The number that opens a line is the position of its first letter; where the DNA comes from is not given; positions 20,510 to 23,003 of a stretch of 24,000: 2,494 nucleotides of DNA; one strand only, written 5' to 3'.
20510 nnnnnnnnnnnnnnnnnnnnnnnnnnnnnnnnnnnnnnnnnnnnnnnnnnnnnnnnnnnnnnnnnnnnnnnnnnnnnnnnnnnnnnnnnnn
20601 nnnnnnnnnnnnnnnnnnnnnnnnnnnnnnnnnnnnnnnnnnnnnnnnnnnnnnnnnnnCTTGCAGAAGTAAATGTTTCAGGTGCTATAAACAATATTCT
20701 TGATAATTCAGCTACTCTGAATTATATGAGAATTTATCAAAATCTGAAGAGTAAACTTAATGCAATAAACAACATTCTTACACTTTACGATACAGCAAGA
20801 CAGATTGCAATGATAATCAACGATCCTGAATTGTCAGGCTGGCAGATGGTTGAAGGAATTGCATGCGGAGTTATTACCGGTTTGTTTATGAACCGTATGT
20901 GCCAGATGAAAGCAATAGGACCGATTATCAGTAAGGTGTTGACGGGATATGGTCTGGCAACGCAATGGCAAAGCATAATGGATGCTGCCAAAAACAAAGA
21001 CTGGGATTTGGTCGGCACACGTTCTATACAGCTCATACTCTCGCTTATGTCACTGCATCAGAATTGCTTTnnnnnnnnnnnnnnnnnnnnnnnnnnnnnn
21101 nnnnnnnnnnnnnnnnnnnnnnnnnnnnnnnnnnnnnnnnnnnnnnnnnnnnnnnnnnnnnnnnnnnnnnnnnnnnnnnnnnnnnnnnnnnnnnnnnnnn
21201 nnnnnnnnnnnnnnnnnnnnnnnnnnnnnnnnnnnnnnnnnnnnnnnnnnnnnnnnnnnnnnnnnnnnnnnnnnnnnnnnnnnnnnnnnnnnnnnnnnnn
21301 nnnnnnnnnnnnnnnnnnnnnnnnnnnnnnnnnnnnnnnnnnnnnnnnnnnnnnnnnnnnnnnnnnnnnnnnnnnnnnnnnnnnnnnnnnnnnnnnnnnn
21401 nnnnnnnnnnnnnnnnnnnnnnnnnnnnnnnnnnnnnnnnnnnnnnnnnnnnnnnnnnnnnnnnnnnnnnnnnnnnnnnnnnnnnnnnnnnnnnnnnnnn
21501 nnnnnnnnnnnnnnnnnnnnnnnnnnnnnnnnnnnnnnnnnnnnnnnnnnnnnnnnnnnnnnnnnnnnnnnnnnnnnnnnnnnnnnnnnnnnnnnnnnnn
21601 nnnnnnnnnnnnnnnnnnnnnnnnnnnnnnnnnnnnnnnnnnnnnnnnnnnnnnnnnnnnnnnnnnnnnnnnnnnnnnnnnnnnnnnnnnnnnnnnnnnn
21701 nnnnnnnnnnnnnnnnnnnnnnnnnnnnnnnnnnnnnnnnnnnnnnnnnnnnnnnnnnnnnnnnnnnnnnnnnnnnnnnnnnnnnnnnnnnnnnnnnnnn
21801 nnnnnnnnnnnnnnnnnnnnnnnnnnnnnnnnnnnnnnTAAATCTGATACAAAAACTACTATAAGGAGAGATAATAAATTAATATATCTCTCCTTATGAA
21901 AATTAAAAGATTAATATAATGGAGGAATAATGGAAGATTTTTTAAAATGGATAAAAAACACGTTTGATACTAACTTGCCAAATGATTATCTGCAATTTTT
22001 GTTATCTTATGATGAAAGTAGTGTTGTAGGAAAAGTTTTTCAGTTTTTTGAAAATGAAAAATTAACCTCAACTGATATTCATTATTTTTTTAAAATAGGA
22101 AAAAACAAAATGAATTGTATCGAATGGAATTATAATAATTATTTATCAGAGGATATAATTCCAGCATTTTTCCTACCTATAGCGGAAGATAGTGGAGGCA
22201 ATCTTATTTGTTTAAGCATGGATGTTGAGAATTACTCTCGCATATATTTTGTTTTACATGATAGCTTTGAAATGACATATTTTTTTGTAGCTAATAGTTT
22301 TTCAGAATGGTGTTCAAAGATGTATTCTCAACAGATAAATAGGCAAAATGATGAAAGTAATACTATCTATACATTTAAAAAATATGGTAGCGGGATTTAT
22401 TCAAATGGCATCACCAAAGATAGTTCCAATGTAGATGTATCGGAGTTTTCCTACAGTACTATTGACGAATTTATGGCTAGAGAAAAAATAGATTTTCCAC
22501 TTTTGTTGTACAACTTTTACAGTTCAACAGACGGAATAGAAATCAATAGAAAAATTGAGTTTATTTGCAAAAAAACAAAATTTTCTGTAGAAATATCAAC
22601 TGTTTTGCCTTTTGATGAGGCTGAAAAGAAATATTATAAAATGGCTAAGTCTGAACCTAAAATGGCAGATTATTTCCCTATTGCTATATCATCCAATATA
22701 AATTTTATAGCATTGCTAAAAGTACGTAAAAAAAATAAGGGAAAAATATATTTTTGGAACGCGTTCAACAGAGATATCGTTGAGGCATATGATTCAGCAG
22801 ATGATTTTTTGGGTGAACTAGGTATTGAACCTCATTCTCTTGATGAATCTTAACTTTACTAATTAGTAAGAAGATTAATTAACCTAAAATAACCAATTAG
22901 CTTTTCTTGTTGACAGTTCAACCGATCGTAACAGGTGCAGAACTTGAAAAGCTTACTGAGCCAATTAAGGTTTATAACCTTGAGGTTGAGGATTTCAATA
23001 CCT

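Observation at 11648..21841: Unusual head on an RHS toxin: eukaryote-like C-type lectin plus vWA (MIDAS) plus about 9 Ig-like modules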

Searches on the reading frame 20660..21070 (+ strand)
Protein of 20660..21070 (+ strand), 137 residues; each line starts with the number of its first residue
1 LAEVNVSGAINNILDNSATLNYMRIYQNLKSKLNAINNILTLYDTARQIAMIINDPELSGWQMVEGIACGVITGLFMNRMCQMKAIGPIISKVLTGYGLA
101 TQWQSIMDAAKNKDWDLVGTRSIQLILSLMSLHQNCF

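Call 19: search_protein_families(library=pfam, proteins=[window:20660-21070:+], max_evalue=1)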
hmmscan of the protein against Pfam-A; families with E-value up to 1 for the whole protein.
window:20660-21070:+ (137 aa): 0 families

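Call 45: search_protein_families(library=pfam, proteins=[window:20660-21070:+], max_evalue=0.1)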
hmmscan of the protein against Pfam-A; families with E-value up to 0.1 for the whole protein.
window:20660-21070:+ (137 aa): 0 families

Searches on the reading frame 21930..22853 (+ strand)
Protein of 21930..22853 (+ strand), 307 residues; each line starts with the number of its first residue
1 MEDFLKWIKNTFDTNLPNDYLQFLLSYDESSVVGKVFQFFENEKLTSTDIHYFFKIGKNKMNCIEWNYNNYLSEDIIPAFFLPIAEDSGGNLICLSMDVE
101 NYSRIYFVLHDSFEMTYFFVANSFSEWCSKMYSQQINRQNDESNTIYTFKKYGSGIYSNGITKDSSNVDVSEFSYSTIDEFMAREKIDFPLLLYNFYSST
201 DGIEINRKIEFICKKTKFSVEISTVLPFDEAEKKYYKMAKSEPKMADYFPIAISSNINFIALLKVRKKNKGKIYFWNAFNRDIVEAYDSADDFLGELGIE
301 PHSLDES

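Call 5: search_protein_families(library=pfam, proteins=[window:21930-22853:+], max_evalue=0.01)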
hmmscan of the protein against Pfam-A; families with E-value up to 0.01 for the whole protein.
window:21930-22853:+ (307 aa): 3 families
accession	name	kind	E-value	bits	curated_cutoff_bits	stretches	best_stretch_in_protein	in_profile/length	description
PF09346.15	SMI1_KNR4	-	1.3e-22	81.1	25.4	2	4-128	6-123/125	SMI1 / KNR4 family (SUKH-1)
PF14568.11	SUKH_6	-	3.7e-15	56.9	27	2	8-127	7-118/119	SMI1-KNR4 cell-wall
PF14567.11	SUKH_5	-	4.7e-05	23.6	27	0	8-130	30-139/142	SMI1-KNR4 cell-wall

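Call 7: search_protein_families(library=ncbifam, proteins=[window:21930-22853:+], max_evalue=0.01)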
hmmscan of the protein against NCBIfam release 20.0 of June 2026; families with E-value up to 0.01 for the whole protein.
window:21930-22853:+ (307 aa): 0 families

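Call 69: search_protein_families(library=padloc, proteins=[window:21930-22853:+], max_evalue=0.01)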
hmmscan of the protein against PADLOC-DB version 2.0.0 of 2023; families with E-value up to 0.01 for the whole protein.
window:21930-22853:+ (307 aa): 1 family
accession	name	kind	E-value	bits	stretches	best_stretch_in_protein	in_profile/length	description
PDLC04629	PDC-M40A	-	0.00011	20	1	7-134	34-166/169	-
